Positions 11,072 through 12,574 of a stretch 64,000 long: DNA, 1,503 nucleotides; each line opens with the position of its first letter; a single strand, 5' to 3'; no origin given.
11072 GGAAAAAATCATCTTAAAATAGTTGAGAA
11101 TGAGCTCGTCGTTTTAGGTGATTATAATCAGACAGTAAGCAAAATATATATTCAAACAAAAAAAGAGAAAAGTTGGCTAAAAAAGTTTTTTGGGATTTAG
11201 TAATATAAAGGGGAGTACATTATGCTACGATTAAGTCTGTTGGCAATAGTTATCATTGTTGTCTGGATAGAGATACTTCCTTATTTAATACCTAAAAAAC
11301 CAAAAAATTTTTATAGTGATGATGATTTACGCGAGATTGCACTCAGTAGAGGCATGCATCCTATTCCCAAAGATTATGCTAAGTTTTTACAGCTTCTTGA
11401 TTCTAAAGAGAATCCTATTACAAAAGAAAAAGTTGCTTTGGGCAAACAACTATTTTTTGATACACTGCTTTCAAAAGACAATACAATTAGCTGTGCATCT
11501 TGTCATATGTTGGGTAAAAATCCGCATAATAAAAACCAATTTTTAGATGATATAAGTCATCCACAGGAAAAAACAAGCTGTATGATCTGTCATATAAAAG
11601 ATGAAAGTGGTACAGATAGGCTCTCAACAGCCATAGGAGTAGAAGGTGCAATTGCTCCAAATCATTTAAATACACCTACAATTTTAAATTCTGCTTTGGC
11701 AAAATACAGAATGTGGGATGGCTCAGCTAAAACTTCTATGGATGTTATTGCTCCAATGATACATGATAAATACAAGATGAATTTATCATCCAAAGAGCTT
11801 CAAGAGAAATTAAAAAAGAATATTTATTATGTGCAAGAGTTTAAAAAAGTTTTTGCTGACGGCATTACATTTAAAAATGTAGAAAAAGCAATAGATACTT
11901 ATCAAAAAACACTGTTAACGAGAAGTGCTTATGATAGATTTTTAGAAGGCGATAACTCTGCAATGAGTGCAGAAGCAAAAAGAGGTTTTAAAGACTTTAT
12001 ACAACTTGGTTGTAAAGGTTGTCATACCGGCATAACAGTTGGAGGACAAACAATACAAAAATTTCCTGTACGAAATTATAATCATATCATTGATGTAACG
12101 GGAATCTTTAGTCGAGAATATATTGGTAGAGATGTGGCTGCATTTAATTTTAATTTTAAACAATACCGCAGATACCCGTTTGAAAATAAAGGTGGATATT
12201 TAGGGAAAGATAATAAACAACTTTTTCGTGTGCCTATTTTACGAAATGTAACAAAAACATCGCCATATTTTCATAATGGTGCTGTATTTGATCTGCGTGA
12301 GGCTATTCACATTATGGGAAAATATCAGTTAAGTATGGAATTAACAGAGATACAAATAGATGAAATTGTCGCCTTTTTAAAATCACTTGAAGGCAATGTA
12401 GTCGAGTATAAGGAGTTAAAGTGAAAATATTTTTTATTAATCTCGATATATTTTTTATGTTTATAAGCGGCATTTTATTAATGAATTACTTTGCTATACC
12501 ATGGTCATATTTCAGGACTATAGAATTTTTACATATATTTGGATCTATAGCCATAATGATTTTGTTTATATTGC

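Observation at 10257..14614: Candidate undescribed periplasmic redox system: sirC / 125 aa / 3-heme peroxidase / (4TM + pentaheme) / thioredoxin-like operon under the FNR-type box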

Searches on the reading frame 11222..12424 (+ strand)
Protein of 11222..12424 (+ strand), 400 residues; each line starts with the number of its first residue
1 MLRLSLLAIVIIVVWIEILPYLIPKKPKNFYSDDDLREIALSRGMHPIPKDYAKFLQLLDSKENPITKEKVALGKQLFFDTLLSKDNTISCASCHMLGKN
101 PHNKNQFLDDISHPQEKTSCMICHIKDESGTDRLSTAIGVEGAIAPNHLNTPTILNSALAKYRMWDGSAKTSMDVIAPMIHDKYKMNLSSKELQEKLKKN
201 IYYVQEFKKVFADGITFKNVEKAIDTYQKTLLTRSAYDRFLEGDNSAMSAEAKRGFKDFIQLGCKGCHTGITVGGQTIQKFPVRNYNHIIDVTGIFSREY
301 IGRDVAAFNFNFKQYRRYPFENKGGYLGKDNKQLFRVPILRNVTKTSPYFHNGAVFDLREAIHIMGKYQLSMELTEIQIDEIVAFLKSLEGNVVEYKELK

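Call 3: search_protein_families(library=pfam, proteins=[window:11222-12424:+], max_evalue=0.01)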
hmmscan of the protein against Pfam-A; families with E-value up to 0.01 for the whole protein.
window:11222-12424:+ (400 aa): 6 families
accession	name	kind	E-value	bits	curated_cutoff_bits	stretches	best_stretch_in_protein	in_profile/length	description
PF03150.19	CCP_MauG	-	1.3e-42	146.4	25.6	2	113-245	17-148/149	Di-haem cytochrome c peroxidase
PF00034.26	Cytochrom_C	-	1.7e-07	32.9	21.3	0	253-389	2-89/90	Cytochrome c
PF14522.11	Cytochrome_C7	-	0.00061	20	24.8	0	87-128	12-52/67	Cytochrome c7 and related cytochrome c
PF02085.21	Cytochrom_CIII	-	0.00097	19.9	22.9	1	85-128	43-86/101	Class III cytochrome C family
PF21419.2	RoxA-like_Cyt-c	-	0.0047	16.9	26.7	0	338-359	5-26/39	RoxA-like, cytochrome c-like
PF09086.16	DUF1924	-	0.0084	16.9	22.5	0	70-104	7-40/96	Domain of unknown function (DUF1924)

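Call 4: search_protein_families(library=ncbifam, proteins=[window:11222-12424:+], max_evalue=0.01)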
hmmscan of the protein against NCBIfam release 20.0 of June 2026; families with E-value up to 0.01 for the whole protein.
window:11222-12424:+ (400 aa): 6 families
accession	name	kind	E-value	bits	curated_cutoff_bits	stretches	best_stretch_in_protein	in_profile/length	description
TIGR04039.1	MXAN_0977_Heme2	hypoth_equivalog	2.1e-44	152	362.85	2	113-363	25-273/336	MbnH family di-heme enzyme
TIGR03791.1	TTQ_mauG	equivalog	1.4e-37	129.5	443.85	2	104-270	10-178/291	tryptophan tryptophylquinone biosynthesis enzyme MauG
TIGR03981.2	SAM_quin_mod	hypoth_equivalog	5.8e-22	78.1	340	3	196-363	208-356/411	His-Xaa-Ser system-associated MauG-like protein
NF052341.1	hydrazine_gamma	equivalog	2.3e-10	39.9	625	1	244-389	189-339/339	hydrazine synthase subunit gamma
NF052342.1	hydrazine_BC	exception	0.00023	19.5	1250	0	243-387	539-688/690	hydrazine synthase subunit beta-gamma fusion subunit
NF040606.1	CytoC_perox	subfamily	0.00027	20.3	150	0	65-360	292-451/524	di-heme-cytochrome C peroxidase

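Call 18: search_solved_structures(query=window:11222-12424:+, max_evalue=0.001, show_alignments=3)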
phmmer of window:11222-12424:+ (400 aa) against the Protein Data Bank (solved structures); distinct sequences matched with E-value up to 0.001: 30.
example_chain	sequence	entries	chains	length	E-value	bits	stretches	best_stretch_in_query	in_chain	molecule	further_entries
6qkn_A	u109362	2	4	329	1.8e-50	175.3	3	129-283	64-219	Cytochrome-c peroxidase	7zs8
6fu3_A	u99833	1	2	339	2.2e-50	175.1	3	129-283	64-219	Protein CcpR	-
2c1u_A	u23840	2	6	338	1.1e-44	156.3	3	130-281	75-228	DI-HAEM CYTOCHROME C PEROXIDASE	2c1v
1iqc_A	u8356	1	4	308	2.8e-43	151.7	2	129-283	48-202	di-heme peroxidase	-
1eb7_A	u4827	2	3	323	7.6e-43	150.2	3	129-280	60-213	CYTOCHROME C551 PEROXIDASE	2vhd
4aao_A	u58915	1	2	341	1.7e-42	149.1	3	129-285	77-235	CYTOCHROME C551 PEROXIDASE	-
4aal_A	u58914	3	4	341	2.6e-42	148.5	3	129-284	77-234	CYTOCHROME C551 PEROXIDASE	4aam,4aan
9qdt_A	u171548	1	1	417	6.6e-42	147.1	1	129-396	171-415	Probable cytochrome c peroxidase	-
1zzh_A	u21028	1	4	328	7.9e-42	146.9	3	130-282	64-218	cytochrome c peroxidase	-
1nml_A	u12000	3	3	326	9e-42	146.7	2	130-281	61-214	di-haem cytochrome c peroxidase | Cytochrome c peroxidase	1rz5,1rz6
3o5c_A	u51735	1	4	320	3.6e-41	144.7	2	129-281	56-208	Cytochrome c551 peroxidase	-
3hq7_A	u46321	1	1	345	1.1e-39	139.8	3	145-279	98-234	Cytochrome c551 peroxidase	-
3hq6_A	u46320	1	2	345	2.8e-39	138.5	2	149-392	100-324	Cytochrome c551 peroxidase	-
3hq9_A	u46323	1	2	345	3.8e-39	138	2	149-392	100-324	Cytochrome c551 peroxidase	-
3hq8_A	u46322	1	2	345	4.6e-39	137.8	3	149-279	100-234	Cytochrome c551 peroxidase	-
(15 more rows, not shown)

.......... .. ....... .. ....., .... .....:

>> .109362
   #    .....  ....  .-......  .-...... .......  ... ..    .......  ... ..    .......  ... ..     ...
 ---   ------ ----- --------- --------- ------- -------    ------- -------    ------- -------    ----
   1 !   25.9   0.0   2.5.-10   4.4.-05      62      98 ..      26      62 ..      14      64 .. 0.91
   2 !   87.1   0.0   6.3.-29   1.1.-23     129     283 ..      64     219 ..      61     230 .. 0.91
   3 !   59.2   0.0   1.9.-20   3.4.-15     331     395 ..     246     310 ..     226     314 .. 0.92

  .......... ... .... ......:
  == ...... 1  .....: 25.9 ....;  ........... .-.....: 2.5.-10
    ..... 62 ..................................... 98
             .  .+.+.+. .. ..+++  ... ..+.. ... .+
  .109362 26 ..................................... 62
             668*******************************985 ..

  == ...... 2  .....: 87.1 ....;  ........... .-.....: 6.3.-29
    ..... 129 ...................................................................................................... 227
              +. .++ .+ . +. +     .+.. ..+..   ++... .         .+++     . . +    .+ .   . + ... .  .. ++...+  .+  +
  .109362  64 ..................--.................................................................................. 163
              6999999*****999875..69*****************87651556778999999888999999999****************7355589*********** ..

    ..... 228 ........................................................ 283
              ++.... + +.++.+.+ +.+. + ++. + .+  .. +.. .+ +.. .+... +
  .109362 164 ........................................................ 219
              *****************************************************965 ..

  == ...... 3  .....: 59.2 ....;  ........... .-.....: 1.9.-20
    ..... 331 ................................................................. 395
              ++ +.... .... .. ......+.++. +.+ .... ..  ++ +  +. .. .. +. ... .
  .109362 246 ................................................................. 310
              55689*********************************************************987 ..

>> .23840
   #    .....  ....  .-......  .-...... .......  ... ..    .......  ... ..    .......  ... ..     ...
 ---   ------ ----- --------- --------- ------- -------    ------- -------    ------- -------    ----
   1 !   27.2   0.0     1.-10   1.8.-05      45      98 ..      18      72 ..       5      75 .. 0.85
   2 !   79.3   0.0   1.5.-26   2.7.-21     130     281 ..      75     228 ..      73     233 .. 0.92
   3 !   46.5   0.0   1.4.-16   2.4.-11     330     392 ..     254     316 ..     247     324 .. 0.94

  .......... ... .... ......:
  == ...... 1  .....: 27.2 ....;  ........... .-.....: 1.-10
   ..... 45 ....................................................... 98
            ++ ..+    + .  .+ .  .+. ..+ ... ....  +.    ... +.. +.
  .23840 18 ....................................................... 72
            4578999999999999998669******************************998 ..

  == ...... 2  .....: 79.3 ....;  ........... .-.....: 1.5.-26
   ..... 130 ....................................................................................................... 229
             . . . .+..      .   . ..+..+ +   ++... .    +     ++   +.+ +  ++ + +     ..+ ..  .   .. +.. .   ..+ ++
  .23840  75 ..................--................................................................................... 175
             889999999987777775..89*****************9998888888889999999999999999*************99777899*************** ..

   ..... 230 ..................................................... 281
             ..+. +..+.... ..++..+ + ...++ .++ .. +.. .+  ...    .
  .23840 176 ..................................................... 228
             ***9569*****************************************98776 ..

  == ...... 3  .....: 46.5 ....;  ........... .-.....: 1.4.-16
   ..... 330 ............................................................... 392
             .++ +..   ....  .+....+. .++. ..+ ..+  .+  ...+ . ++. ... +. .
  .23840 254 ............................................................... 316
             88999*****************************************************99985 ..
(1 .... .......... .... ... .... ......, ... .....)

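Call 29: find_homologous_proteins(query=window:11222-12424:+)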
Query window:11222-12424:+ (400 aa): 3245 proteins with E <= 0.001 among 7179 candidates; the best 120 are listed.
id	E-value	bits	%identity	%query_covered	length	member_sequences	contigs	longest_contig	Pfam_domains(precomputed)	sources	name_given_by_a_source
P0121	1.0e-258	876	95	100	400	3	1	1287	PF03150.20,PF00034.27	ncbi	-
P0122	3.2e-231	785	85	100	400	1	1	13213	PF03150.20,PF00034.27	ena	-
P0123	8.8e-231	784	84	100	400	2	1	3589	PF03150.20,PF00034.27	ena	-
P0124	1.2e-230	783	84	100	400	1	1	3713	PF03150.20,PF00034.27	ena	-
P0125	4.1e-230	782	84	100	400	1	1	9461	PF03150.20,PF00034.27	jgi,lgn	jgi:cytochrome c peroxidase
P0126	5.1e-229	778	83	100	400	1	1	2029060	PF03150.20,PF00034.27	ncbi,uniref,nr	ncbi:cytochrome-c peroxidase [Sulfurimonas paralvinellae]|uniref:C-type cytochrome n=1 Tax=Sulfurimo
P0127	1.2e-228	777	83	100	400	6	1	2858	PF03150.20,PF00034.27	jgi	-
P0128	3.1e-227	772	83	95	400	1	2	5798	PF03150.20,PF00034.27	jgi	-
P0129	3.6e-227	772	83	100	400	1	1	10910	PF03150.20,PF00034.27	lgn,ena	-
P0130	1.6e-224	763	82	100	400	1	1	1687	PF03150.20,PF00034.27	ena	-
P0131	3.8e-222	755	82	100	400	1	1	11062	PF03150.20,PF00034.27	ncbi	ncbi:cytochrome-c peroxidase [Sulfurimonas sp.]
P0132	4.7e-222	755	81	100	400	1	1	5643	PF03150.20,PF00034.27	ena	-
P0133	6.0e-222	755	81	100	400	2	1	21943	PF03150.20,PF00034.27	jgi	jgi:cytochrome c peroxidase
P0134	3.2e-221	752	81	100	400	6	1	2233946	PF03150.20,PF00034.27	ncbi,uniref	ncbi:c-type cytochrome [Sulfurimonas sp. NW7]|uniref:cytochrome-c peroxidase n=1 Tax=Sulfurimonas sp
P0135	1.4e-220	750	80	100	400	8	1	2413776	PF03150.20,PF00034.27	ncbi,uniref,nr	ncbi:c-type cytochrome [Sulfurimonas sp. SWIR-19]|uniref:cytochrome-c peroxidase n=1 Tax=Sulfurimona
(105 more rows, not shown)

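Call 40: predict_structure(alignment_id=A2)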
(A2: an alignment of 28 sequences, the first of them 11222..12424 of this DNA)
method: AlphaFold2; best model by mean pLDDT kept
length: 400 residues; sequences in the alignment: 28
mean_pLDDT: 68.1   pTM: 0.70
mean pLDDT of the five models: 68.1, 64.9, 62.1, 62.1, 61.4
residues with pLDDT >= 90: 82; 70-90: 126; 50-70: 73; < 50: 119
segments of 3 or more residues with pLDDT < 50: 111-137, 148-152, 277-356
pLDDT, mean of each block of 10 residues (from residue 1): 89 83 57 89 83 87 90 92 85 65 57 45 31 44 56 64 63 83 86 96 96 96 92 85 92 87 57 47 39 39 39 44 38 37 39 49 63 79 81 80
secondary structure, 60 per line:
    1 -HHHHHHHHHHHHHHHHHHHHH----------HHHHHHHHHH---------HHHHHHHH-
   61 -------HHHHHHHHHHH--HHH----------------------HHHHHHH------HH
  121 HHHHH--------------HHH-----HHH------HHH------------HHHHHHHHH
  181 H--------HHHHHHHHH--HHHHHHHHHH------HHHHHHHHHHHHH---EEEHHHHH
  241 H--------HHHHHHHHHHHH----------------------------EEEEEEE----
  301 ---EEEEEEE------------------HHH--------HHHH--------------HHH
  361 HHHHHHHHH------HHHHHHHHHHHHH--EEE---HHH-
elements in order: H2-22 H33-42 H52-59 H68-78 H106-112 H119-125 H172-181 H190-198 H201-210 H217-229 E233-235 H236-241 H250-261 E290-296 E304-310 H340-343 H358-369 H376-388 E391-393
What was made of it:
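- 11222..12424 (+): ccp400, a membrane-anchored three-haem member of the bacterial cytochrome c peroxidase family. The model predicts helix 2-22 (call 40).
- Tried and rejected: The ccp400 model has low confidence in the haem insertion (residues 111-137) and the enlarged loop (277-356) (call 40).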

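Call 57: fold_search(model_id=the predicted structure, library=pdb)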
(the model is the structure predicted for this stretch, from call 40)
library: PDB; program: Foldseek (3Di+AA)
matches with E <= 10: 79; with E <= 0.001: 67
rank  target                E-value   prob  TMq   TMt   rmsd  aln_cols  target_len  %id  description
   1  7zs8_B                3.1e-16  1.00  0.56  0.68  10.2       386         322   29  Mixed-valence, active form, of cytochrome c peroxidase from obligate human pathogenic bacterium Neisseria gonorrhoeae  (released 2023-04-12)
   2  6qkn_B                7.5e-16  1.00  0.56  0.69  10.4       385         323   28  Structure of the azide-inhibited form of cytochrome c peroxidase from obligate human pathogenic bacterium Neisseria go (released 2020-02-19)
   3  6fu3_B                1.1e-15  1.00  0.56  0.68  10.1       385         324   29  Structure of the mixed-valence, active form, of cytochrome c peroxidase from obligate human pathogenic bacterium Neiss (released 2019-03-13)
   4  6fu3_A                3.2e-15  1.00  0.57  0.68  10.1       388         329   29  Structure of the mixed-valence, active form, of cytochrome c peroxidase from obligate human pathogenic bacterium Neiss (released 2019-03-13)
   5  9qdt                  2.1e-14  1.00  0.54  0.52   8.7       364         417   29  Cytochrome c peroxidase YhjA (released 2025-07-30)
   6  4aam                  1.4e-13  1.00  0.55  0.67  11.8       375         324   28  MacA wild-type mixed-valence (released 2012-10-17)
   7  4aan                  2.6e-13  1.00  0.55  0.67  11.2       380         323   28  MacA wild-type fully reduced (released 2012-10-17)
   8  2c1v_A                2.7e-13  1.00  0.56  0.65  11.5       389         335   28  CRYSTAL STRUCTURE OF THE DI-HAEM CYTOCHROME C PEROXIDASE FROM PARACOCCUS PANTOTROPHUS - Mixed VALENCE FORM (released 2006-01-13)
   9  3o5c_A                2.7e-13  1.00  0.52  0.66   8.4       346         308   31  Cytochrome c Peroxidase BccP of Shewanella oneidensis (released 2011-08-03)
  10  3o5c_B                3.3e-13  1.00  0.51  0.64  11.4       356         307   29  Cytochrome c Peroxidase BccP of Shewanella oneidensis (released 2011-08-03)
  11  2vhd_A                4.6e-13  1.00  0.55  0.67  11.3       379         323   27  Crystal Structure Of The Di-Haem Cytochrome C Peroxidase From Pseudomonas aeruginosa - Mixed Valence Form (released 2008-02-12)
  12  1iqc_A                5.3e-13  1.00  0.51  0.65  11.7       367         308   27  Crystal structure of Di-Heme Peroxidase from Nitrosomonas europaea (released 2002-01-23)
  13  3o5c_C                6.6e-13  1.00  0.52  0.67   8.8       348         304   30  Cytochrome c Peroxidase BccP of Shewanella oneidensis (released 2011-08-03)
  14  4aal_B                1.3e-11  1.00  0.48  0.59  10.2       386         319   27  MacA wild-type oxidized (released 2012-10-17)
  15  4aal_A                1.5e-11  1.00  0.49  0.60   9.9       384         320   28  MacA wild-type oxidized (released 2012-10-17)
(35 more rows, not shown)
